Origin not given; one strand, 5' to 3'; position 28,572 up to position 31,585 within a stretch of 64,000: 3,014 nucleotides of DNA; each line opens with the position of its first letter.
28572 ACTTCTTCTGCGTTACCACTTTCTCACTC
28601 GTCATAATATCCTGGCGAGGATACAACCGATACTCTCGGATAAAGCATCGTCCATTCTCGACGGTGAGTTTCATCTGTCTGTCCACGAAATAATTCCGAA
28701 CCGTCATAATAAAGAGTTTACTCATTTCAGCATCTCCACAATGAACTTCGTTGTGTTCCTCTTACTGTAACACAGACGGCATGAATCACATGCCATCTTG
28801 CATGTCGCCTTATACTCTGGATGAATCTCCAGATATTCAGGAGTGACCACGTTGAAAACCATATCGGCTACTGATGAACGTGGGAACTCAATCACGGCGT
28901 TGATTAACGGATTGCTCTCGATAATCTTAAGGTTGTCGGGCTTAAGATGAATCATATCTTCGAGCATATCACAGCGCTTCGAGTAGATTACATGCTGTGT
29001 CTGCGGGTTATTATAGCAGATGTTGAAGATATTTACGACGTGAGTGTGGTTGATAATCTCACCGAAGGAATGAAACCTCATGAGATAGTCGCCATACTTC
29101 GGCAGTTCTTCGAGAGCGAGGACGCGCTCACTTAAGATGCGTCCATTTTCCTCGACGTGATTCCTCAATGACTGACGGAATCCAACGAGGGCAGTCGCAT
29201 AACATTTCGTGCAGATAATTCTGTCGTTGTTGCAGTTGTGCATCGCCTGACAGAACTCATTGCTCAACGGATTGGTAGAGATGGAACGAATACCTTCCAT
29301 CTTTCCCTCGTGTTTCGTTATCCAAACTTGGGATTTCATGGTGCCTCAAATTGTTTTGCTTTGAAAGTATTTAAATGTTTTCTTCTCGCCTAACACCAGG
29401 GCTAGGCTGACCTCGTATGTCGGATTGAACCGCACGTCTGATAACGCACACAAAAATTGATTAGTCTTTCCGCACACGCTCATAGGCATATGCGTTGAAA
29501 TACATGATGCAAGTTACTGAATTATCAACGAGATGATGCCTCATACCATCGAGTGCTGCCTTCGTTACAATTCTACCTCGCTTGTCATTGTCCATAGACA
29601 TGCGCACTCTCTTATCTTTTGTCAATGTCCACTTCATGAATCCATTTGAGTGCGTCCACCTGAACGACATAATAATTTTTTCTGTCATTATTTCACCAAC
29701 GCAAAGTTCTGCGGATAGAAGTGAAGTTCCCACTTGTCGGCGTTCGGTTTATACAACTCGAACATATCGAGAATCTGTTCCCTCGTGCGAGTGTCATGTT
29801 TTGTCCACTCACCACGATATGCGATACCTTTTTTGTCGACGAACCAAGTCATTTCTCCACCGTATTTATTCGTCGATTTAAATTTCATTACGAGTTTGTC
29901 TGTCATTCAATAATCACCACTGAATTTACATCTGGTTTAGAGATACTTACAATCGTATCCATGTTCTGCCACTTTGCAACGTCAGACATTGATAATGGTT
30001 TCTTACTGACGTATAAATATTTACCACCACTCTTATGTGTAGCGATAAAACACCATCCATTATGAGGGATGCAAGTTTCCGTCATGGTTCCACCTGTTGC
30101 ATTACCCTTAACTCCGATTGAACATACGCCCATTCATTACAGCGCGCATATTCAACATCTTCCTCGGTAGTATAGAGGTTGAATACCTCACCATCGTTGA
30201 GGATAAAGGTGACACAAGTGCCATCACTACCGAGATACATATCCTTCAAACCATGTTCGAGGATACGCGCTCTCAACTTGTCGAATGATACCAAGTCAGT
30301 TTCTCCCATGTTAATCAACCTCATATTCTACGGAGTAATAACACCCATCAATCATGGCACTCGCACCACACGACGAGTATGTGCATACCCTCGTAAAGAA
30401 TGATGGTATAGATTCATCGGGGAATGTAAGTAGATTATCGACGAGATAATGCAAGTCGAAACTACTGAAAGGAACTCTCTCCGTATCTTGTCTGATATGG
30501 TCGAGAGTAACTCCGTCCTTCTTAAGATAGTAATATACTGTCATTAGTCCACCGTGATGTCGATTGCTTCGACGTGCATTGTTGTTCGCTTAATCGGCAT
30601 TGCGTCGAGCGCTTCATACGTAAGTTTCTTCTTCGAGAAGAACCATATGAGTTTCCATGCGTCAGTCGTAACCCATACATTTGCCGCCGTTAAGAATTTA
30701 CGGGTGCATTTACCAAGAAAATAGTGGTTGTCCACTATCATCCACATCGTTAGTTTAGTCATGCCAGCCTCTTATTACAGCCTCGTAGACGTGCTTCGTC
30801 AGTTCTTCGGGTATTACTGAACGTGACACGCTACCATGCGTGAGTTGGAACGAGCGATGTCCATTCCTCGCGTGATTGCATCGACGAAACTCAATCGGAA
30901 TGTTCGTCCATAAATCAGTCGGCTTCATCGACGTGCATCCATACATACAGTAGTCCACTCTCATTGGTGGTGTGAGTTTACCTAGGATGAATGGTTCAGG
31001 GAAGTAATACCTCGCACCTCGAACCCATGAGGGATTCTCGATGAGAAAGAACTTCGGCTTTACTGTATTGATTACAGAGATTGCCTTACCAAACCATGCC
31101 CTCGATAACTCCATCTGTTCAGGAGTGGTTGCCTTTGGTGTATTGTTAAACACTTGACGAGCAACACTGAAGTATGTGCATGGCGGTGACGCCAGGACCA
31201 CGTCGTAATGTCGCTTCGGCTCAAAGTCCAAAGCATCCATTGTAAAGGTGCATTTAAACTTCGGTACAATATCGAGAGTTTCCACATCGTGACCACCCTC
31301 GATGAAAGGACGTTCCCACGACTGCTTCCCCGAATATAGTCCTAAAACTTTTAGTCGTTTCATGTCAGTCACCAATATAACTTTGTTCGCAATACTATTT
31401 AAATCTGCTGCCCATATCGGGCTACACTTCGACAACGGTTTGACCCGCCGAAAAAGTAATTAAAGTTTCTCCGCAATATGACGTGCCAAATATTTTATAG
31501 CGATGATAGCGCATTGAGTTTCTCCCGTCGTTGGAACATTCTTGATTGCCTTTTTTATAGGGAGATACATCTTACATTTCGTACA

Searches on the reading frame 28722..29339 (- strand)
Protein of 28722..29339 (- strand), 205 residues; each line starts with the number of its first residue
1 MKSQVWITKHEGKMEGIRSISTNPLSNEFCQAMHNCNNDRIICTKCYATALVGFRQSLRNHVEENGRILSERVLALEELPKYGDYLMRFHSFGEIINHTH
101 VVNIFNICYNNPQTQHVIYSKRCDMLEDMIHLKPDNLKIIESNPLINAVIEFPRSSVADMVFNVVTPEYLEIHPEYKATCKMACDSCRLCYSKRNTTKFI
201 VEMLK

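Call 50: search_protein_families(library=phrogs, proteins=[window:28722-29339:-], max_evalue=0.00001)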
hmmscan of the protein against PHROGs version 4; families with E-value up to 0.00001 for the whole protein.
window:28722-29339:- (205 aa): 1 family
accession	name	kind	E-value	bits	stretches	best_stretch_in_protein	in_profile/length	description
phrog_1392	-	unknown function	1.3e-06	28.9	0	33-202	79-278/296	-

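Call 75: search_protein_families(library=pfam, proteins=[window:28722-29339:-], max_evalue=0.001)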
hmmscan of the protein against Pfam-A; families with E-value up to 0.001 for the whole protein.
window:28722-29339:- (205 aa): 1 family
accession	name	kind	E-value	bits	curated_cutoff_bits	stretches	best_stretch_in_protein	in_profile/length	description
PF17338.8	GP88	-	8.3e-07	29.5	24.4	1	32-146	34-163/230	Gene product 88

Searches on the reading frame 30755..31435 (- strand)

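Call 50: search_protein_families(library=phrogs, proteins=[window:30755-31435:-], max_evalue=0.00001)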
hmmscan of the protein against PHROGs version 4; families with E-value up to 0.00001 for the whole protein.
window:30755-31435:- (226 aa): 3 families
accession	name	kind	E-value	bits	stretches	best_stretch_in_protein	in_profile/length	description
phrog_757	-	other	6.9e-18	65.6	1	18-220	5-218/247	DNA methyltransferase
phrog_2882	-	other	5.8e-12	46.5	1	118-221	149-249/262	DNA methyltransferase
phrog_363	-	other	8e-07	29.5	1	23-136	49-166/327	DNA methyltransferase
